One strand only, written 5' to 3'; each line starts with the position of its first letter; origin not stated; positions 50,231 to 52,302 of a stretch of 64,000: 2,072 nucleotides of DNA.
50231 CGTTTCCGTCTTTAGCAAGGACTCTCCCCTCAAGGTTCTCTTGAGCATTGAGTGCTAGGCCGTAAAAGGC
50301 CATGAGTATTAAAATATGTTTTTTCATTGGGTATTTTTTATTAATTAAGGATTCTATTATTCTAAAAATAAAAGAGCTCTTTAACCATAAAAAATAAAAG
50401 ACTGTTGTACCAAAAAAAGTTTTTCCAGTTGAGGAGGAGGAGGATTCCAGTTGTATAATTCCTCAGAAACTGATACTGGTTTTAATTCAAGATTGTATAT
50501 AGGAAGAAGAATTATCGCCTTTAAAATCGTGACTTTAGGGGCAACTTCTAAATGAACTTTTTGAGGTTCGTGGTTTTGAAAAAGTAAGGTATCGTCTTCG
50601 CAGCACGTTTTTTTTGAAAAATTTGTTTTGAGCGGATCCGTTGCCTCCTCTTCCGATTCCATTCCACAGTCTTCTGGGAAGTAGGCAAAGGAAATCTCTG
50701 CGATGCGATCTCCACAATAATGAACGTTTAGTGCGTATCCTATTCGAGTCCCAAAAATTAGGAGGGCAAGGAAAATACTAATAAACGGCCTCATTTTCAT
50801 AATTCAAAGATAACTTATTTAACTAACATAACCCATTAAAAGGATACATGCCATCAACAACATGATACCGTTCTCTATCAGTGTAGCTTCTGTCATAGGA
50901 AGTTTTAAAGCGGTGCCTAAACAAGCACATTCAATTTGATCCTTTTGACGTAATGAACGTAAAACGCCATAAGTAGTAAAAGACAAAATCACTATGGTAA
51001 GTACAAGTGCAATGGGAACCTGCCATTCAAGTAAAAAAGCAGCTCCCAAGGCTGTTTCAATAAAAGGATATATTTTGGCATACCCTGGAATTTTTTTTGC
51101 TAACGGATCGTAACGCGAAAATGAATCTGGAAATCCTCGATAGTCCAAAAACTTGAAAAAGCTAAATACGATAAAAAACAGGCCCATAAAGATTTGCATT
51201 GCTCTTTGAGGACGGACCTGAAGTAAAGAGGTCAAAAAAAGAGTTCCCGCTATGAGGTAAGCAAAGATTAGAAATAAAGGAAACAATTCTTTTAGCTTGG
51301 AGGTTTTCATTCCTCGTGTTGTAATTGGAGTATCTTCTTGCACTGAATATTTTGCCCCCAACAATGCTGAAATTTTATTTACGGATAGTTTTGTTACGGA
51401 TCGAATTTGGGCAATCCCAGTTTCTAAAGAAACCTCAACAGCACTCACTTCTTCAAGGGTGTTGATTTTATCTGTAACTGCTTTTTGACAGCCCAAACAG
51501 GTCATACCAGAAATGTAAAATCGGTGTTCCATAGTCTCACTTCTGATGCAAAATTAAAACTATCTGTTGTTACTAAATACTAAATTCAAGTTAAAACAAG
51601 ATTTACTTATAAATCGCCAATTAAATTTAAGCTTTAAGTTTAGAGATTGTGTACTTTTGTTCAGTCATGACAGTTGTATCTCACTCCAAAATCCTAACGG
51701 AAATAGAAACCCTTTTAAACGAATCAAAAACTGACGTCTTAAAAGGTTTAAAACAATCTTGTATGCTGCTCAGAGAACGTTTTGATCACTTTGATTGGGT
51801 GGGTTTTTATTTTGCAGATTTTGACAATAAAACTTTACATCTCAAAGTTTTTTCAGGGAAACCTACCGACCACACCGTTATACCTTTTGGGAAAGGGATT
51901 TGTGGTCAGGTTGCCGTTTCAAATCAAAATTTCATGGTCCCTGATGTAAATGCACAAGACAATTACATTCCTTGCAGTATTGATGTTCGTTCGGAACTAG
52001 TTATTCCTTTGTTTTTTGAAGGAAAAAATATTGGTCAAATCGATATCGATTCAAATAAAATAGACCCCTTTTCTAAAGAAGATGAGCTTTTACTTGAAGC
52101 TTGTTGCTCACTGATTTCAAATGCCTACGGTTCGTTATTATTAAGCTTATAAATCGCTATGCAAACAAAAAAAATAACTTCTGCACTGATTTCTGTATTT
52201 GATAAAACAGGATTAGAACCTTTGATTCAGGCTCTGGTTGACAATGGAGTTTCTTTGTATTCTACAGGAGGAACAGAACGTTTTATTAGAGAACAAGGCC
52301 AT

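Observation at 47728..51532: Four-gene envelope-spanning 'cysteine-pair' operon: candidate uncharacterised thiol-based metal relay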

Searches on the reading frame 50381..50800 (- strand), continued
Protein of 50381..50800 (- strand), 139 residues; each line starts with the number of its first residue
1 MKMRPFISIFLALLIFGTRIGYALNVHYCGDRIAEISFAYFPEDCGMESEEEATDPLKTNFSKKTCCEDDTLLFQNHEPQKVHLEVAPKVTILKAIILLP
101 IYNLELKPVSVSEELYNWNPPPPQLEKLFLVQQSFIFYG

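Call 45: find_encoding_contigs(protein=P0304, flank=7000, max_places=2)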
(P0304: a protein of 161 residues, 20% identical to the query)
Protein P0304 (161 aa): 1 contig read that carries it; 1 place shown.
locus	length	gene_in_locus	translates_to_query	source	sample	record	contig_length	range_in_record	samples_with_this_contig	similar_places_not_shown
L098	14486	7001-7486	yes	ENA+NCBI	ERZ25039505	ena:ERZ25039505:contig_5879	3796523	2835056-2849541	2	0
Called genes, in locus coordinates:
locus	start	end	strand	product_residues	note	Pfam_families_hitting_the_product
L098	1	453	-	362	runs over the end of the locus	PF01594:AI-2E_transport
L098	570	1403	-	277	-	PF01734:Patatin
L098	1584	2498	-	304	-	PF00892:EamA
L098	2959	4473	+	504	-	PF00309:Sigma54_AID, PF04963:Sigma54_CBD, PF04552:Sigma54_DBD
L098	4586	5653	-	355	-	PF00005:ABC_tran, PF13304:AAA_21 (weak)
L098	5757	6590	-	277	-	PF03741:TerC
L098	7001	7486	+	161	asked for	-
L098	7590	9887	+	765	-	PF13715:CarbopepD_reg_2, PF07715:Plug, PF00593:TonB_dep_Rec_b-barrel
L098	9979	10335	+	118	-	PF00403:HMA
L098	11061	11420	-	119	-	-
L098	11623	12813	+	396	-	PF14501:HATPase_c_5 (faint), PF02518:HATPase_c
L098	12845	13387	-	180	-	-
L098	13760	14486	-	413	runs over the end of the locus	-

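Call 46: find_encoding_contigs(protein=P0306, flank=7000, max_places=2)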
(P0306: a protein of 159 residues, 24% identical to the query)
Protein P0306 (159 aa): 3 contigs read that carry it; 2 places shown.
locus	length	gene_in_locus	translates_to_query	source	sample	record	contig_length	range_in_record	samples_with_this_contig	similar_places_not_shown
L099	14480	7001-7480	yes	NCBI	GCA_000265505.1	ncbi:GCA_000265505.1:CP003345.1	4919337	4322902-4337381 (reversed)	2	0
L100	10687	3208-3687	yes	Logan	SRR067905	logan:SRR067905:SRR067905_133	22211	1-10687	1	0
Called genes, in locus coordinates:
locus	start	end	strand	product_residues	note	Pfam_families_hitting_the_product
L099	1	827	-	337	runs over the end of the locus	PF01548:DEDD_Tnp_IS110, PF02371:Transposase_20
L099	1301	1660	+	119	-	-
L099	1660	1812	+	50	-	PF18962:Por_Secre_tail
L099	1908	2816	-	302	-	PF00892:EamA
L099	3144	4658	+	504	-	PF00309:Sigma54_AID, PF04963:Sigma54_CBD, PF04552:Sigma54_DBD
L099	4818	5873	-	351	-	PF00005:ABC_tran, PF13304:AAA_21 (weak)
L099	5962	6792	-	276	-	PF03741:TerC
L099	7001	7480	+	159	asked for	PF26622:DUF8199 (weak)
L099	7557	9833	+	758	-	PF13715:CarbopepD_reg_2, PF07715:Plug, PF00593:TonB_dep_Rec_b-barrel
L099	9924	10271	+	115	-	PF00403:HMA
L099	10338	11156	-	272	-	PF01555:N6_N4_Mtase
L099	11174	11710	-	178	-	PF20472:PDDEXK_11 (weak)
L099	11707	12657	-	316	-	PF02086:MethyltransfD12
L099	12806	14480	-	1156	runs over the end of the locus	PF00289:Biotin_carb_N, PF02786:CPSase_L_D2, PF07478:Dala_Dala_lig_C, PF02785:Biotin_carb_C, PF00682:HMGL-like, PF02436:PYC_OADA, PF00364:Biotin_lipoyl, PF25917:BSH_RND, +2 more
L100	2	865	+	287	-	?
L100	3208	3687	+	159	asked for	PF26622:DUF8199 (weak)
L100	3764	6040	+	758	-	PF13715:CarbopepD_reg_2, PF07715:Plug, PF00593:TonB_dep_Rec_b-barrel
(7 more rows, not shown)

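Call 48: find_encoding_contigs(protein=P0284, flank=7000, max_places=1)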
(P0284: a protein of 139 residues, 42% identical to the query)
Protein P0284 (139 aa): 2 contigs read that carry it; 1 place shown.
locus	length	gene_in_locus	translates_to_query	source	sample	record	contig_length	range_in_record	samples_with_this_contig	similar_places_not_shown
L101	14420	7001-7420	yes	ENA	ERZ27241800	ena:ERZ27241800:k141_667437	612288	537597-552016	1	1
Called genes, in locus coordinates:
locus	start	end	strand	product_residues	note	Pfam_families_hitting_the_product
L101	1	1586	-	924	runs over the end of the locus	PF13620:CarboxypepD_reg (weak), PF13715:CarbopepD_reg_2, PF07715:Plug, PF00593:TonB_dep_Rec_b-barrel, PF25183:OMP_b-brl_4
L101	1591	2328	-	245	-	-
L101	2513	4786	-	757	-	PF01138:RNase_PH, PF03725:RNase_PH_C, PF03726:PNPase, PF01138:RNase_PH, PF00013:KH_1, PF00575:S1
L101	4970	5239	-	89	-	PF00312:Ribosomal_S15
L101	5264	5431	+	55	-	-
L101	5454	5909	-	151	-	PF01590:GAF, PF13185:GAF_2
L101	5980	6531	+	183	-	PF09721:Exosortase_EpsH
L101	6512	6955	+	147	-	-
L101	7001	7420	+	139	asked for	PF26622:DUF8199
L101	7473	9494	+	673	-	PF07715:Plug (weak), PF00593:TonB_dep_Rec_b-barrel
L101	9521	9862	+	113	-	PF00403:HMA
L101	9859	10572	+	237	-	PF00403:HMA (weak), PF07291:MauE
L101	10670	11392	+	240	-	PF09335:VTT_dom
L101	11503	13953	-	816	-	-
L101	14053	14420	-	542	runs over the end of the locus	PF00118:Cpn60_TCP1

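Call 49: find_encoding_contigs(protein=P0308, flank=7000, max_places=1)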
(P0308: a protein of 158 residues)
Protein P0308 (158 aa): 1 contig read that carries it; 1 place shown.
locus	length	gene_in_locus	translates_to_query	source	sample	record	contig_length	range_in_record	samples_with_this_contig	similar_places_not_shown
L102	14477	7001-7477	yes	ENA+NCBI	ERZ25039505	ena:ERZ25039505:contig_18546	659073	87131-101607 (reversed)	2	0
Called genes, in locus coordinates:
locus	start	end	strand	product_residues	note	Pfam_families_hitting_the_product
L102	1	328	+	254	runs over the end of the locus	PF13030:DUF3891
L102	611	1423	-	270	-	PF00578:AhpC-TSA, PF08534:Redoxin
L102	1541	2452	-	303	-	PF00892:EamA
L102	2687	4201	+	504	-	PF00309:Sigma54_AID, PF04963:Sigma54_CBD, PF04552:Sigma54_DBD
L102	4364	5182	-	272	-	PF00005:ABC_tran, PF13304:AAA_21 (weak)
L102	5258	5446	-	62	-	PF00005:ABC_tran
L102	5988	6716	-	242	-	PF03741:TerC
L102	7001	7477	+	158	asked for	-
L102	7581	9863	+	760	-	PF13620:CarboxypepD_reg (weak), PF13715:CarbopepD_reg_2, PF07715:Plug (weak), PF00593:TonB_dep_Rec_b-barrel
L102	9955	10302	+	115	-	PF00403:HMA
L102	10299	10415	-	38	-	-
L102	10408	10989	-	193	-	-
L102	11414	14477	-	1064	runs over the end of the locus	PF00289:Biotin_carb_N, PF02786:CPSase_L_D2, PF07478:Dala_Dala_lig_C, PF02785:Biotin_carb_C, PF00682:HMGL-like, PF02436:PYC_OADA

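Call 50: find_encoding_contigs(protein=P0282, flank=7000, max_places=1)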
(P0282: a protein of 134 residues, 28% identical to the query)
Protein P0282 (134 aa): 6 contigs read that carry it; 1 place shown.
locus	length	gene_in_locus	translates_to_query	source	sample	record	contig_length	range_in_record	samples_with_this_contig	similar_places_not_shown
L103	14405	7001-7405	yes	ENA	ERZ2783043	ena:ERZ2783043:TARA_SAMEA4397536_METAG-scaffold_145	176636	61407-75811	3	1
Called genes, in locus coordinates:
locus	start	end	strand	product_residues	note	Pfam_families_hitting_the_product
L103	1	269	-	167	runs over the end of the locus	-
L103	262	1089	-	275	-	PF04085:MreC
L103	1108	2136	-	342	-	PF00022:Actin (faint), PF06723:MreB_Mbl, PF11104:PilM_2 (faint), PF00012:HSP70 (weak), PF14450:FtsA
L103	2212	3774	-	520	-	PF02142:MGS, PF01808:AICARFT_IMPCHas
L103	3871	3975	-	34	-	-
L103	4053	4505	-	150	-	PF01590:GAF, PF13185:GAF_2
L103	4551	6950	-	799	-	PF00041:fn3 (faint), PF18962:Por_Secre_tail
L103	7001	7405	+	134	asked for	PF26622:DUF8199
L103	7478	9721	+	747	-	PF13715:CarbopepD_reg_2, PF07715:Plug (weak), PF00593:TonB_dep_Rec_b-barrel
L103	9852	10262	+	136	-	PF00403:HMA (weak)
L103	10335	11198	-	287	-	PF00140:Sigma70_r1_2, PF04542:Sigma70_r2, PF04539:Sigma70_r3, PF04545:Sigma70_r4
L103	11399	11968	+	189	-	PF07638:Sigma70_ECF (weak), PF04542:Sigma70_r2, PF08281:Sigma70_r4_2, PF04545:Sigma70_r4 (weak)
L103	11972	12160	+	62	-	-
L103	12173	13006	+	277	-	PF05552:MS_channel_1st_1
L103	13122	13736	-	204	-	PF01712:dNK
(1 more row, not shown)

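Call 61: predict_structure(alignment_id=A5)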
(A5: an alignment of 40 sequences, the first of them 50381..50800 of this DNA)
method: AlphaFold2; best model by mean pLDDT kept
length: 139 residues; sequences in the alignment: 40
mean_pLDDT: 46.9   pTM: 0.25
mean pLDDT of the five models: 46.9, 46.0, 45.2, 44.1, 43.8
residues with pLDDT >= 90: 0; 70-90: 10; 50-70: 29; < 50: 100
segments of 3 or more residues with pLDDT < 50: 19-21, 40-49, 51-101, 107-139
pLDDT, mean of each block of 10 residues (from residue 1): 72 66 54 53 44 41 40 40 39 43 51 40 39 33
secondary structure, 60 per line:
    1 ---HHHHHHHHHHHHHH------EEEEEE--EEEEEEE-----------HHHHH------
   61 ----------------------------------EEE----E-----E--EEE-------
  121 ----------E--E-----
elements in order: H4-17 E24-29 E32-38 H50-54 E95-97 E111-113

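Call 63: find_encoding_contigs(protein=P0270, flank=7000, max_places=1)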
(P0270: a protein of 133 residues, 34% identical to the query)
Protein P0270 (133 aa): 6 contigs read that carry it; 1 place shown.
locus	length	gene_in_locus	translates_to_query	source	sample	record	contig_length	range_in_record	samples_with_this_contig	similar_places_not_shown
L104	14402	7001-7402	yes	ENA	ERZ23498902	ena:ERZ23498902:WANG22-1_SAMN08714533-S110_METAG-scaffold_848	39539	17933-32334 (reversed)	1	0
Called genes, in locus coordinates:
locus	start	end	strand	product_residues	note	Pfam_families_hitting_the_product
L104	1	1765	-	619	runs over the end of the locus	PF03717:PBP_dimer, PF00905:Transpeptidase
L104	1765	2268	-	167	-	-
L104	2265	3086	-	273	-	PF04085:MreC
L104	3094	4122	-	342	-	PF00022:Actin (faint), PF06723:MreB_Mbl, PF00012:HSP70, PF14450:FtsA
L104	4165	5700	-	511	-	PF02142:MGS, PF01808:AICARFT_IMPCHas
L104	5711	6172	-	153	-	PF01590:GAF, PF13185:GAF_2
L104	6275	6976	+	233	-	PF00403:HMA, PF07291:MauE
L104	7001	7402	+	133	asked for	PF26622:DUF8199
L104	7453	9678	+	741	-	PF13715:CarbopepD_reg_2, PF07715:Plug (weak)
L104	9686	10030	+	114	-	PF00403:HMA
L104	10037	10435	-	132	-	-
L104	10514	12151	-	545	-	PF00118:Cpn60_TCP1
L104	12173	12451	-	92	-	PF00166:Cpn10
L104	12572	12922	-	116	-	-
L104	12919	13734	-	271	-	-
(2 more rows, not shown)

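Call 64: find_encoding_contigs(protein=P0276, flank=7000, max_places=1)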
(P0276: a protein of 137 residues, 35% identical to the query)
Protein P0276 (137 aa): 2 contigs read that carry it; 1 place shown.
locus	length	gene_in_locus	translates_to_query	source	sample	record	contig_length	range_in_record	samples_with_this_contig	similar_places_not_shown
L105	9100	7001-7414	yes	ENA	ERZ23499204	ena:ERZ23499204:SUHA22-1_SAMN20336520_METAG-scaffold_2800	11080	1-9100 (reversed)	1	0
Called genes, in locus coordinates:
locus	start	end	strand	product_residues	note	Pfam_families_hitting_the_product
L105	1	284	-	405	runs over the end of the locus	PF01098:FTSW_RODA_SPOVE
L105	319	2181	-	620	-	PF03717:PBP_dimer, PF00905:Transpeptidase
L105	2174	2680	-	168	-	-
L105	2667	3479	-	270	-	PF04085:MreC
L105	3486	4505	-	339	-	PF00022:Actin (faint), PF06723:MreB_Mbl, PF00012:HSP70, PF14450:FtsA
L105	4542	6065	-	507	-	PF02142:MGS, PF01808:AICARFT_IMPCHas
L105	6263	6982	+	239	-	PF00403:HMA, PF07291:MauE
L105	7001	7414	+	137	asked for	PF26622:DUF8199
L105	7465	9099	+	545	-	?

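Call 65: find_encoding_contigs(protein=P0290, flank=7000, max_places=1)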
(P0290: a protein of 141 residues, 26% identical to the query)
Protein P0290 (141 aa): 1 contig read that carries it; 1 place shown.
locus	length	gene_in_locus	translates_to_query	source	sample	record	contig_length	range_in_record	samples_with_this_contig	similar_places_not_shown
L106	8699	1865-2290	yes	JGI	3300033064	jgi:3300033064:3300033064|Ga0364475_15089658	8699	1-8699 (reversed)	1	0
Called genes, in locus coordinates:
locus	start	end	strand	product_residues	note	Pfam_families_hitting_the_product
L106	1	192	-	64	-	?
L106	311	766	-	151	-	PF01590:GAF, PF13185:GAF_2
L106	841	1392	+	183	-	-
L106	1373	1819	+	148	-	-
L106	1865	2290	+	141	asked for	PF26622:DUF8199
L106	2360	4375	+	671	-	PF07715:Plug (weak)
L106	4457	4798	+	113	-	PF00403:HMA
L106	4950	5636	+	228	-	PF09335:VTT_dom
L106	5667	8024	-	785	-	-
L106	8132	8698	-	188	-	?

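Call 74: search_protein_families(library=pfam, proteins=[L097:11384-12616:+], max_evalue=0.001)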
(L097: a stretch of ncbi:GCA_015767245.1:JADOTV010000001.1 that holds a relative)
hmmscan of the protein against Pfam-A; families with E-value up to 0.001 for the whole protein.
L097:11384-12616:+ (410 aa): 1 family
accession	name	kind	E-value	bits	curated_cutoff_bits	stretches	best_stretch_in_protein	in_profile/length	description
PF02321.23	OEP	-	8e-18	65.4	22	2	27-182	1-164/187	Outer membrane efflux protein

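Call 77: search_solved_structures(query=A4, max_evalue=10)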
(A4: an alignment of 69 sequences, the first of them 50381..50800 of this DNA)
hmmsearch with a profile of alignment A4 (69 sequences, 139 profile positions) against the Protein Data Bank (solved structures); distinct sequences matched with E-value up to 10: 81 (the best 60 are shown).
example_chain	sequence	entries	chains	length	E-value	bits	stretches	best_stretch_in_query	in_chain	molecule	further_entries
1ept_A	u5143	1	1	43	0.045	17.2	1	19-45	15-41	PORCINE E-TRYPSIN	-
1kdq_A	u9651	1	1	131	0.14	15.6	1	26-51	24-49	CHYMOTRYPSIN B, B CHAIN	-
2jet_B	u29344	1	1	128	0.15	15.5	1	26-51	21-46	CHYMOTRYPSINOGEN B CHAIN B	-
1aks_A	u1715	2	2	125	0.19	15.2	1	19-46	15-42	ALPHA TRYPSIN | Trypsin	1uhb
1ab9_B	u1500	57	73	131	0.19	15.2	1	26-51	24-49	GAMMA-CHYMOTRYPSIN | BOVINE GAMMA-CHYMOTRYPSIN | BOVINE CHYMOTRYPSIN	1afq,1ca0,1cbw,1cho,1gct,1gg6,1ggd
5xw1_A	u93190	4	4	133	0.21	15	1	19-46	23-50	Trypsin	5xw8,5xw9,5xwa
1fmg_A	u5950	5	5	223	0.37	14.2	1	19-46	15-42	TRYPSIN | BETA-TRYPSIN | BETA TRYPSIN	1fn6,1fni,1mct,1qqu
1avw_A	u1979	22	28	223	0.38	14.2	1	19-46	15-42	TRYPSIN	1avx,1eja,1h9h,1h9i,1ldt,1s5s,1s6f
1an1_E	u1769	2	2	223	0.39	14.2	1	19-46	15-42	TRYPSIN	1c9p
4an7_A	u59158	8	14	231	0.41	14.1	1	19-46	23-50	TRYPSIN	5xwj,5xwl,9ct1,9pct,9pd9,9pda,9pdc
3myw_A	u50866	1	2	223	0.41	14.1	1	19-46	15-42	Trypsin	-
1ntp_A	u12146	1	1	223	0.47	13.9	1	19-46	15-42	BETA-TRYPSIN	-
2eek_A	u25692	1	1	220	0.5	13.8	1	19-45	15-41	Trypsin-1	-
1dlk_B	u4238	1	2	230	0.52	13.8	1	26-51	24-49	Thrombin heavy chain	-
3pwb_A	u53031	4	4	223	0.53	13.7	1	19-46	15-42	Cationic trypsin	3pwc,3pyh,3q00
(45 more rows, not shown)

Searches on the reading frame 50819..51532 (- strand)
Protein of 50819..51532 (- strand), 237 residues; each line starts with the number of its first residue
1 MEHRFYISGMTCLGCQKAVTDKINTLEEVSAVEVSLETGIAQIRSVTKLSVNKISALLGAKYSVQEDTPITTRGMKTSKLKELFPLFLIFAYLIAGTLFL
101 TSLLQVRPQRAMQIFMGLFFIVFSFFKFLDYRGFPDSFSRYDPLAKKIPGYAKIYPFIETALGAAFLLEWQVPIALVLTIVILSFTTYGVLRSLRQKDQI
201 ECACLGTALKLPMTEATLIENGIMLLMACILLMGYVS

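Call 3: search_protein_families(library=pfam, proteins=[window:50819-51532:-], max_evalue=0.01)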
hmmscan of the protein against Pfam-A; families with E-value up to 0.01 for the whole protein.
window:50819-51532:- (237 aa): 2 families
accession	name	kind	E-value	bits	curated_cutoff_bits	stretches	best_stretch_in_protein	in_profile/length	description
PF07291.16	MauE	-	2.5e-19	70.3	27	1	111-233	7-127/128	Methylamine utilisation protein MauE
PF00403.32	HMA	-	1.2e-09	38.8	24.8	1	5-56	2-54/62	Heavy-metal-associated domain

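Call 4: search_protein_families(library=ncbifam, proteins=[window:50819-51532:-], max_evalue=0.01)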
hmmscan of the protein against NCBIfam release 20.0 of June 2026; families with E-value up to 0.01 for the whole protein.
window:50819-51532:- (237 aa): 10 families
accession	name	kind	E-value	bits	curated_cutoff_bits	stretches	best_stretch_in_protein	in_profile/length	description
NF033556.1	MerTP_fusion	equivalog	2.6e-10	40.2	180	1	3-55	122-175/186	mercuric transport protein MerTP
NF033795.1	chaper_CopZ_Bs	exception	1.8e-07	31.2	91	1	6-44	5-43/66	copper chaperone CopZ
NF047957.1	CopZ_AFE_1862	equivalog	2.2e-06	28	85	1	6-44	4-42/62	CopZ family metallochaperone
NF010311.1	PRK13748.1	subfamily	3.8e-05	22.7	600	1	5-65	3-64/560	mercury(II) reductase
TIGR00003.1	TIGR00003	subfamily_domain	5.4e-05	23.3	62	1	4-58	3-59/66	copper ion binding protein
NF041115.1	UxxU_metal_bind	equivalog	0.00013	22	95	1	6-43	9-46/74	metal-binding (seleno)protein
NF033794.2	chaper_CopZ_Eh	exception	0.00018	21.6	95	1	4-44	3-43/68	copper chaperone CopZ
NF033775.1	P_type_ZntA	exception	0.00062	18.2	1240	1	4-91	51-136/732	Zn(II)/Cd(II)/Pb(II) translocating P-type ATPase ZntA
NF008262.1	PRK11033.1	equivalog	0.0027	16.2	1005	1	4-98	44-138/731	zinc/cadmium/mercury/lead-transporting ATPase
NF045576.1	BT_3928_fam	equivalog_domain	0.003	16.7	250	1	112-233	5-131/358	BT_3928 family protein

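Call 78: search_solved_structures(query=window:50819-51532:-, max_evalue=1)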
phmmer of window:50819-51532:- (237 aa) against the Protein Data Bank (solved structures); distinct sequences matched with E-value up to 1: 26.
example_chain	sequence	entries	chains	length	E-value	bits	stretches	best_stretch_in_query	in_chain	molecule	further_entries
7xuk_A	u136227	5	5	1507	1.9e-10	44.2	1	7-48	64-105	Copper-transporting ATPase 2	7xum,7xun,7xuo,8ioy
2rop_A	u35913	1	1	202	0.00013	25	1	6-43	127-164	Copper-transporting ATPase 2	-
2n7y_A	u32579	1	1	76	0.00018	24.6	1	7-48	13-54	Copper-transporting ATPase 2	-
2qif_A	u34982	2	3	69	0.00026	24.1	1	5-55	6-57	Copper chaperone copZ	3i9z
1k0v_A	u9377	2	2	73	0.00028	24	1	5-55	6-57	CopZ | similar to mercuric transport protein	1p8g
2roe_A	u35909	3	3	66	0.0086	19.1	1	6-45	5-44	Heavy metal binding protein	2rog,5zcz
2rml_A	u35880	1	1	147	0.0087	19.1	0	4-41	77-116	Copper-transporting P-type ATPase copA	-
6ff2_A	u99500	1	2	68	0.0099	18.9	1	6-54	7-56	Copper chaperone CopZ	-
1p6t_A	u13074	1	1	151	0.0099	18.9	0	4-42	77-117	Potential copper-transporting ATPase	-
3j09_A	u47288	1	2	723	0.017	18.1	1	1-124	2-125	copper-exporting P-type ATPase A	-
1osd_A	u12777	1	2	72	0.027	17.5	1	7-56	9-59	hypothetical protein MerP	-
6a71_A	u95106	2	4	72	0.043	16.8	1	6-43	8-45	ATP7B protein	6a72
1afi_A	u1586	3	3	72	0.086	15.8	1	7-56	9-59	MERP | MERCURIC TRANSPORT PROTEIN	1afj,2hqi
4y2i_A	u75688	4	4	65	0.091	15.8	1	4-58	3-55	Putative metal-binding transport protein | Putative copper chaperone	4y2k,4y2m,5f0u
1s6o_A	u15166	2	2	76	0.1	15.6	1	5-43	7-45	Copper-transporting ATPase 1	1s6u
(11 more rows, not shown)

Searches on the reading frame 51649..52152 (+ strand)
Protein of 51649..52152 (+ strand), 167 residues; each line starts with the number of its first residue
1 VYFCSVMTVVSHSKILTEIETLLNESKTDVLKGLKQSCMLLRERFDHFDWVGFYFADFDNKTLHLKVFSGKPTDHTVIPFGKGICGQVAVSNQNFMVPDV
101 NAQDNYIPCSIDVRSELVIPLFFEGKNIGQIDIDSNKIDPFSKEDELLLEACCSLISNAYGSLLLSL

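Call 3: search_protein_families(library=pfam, proteins=[window:51649-52152:+], max_evalue=0.01)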
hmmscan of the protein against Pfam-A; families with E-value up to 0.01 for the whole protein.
window:51649-52152:+ (167 aa): 2 families
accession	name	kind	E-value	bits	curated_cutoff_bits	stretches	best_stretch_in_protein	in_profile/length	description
PF01590.32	GAF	-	2.3e-10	41.5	22.4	1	49-159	20-132/133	GAF domain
PF13185.12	GAF_2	-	3.1e-10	40.8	28.6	1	43-159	17-134/136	GAF domain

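Call 4: search_protein_families(library=ncbifam, proteins=[window:51649-52152:+], max_evalue=0.01)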
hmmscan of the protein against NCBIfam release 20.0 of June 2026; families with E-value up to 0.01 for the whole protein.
window:51649-52152:+ (167 aa): 1 family
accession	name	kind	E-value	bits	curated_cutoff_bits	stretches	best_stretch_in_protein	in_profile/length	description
NF038230.1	Regu_Geo_Pelo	equivalog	0.0019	16.1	1200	1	82-158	434-514/935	GPMC system transcriptional regulator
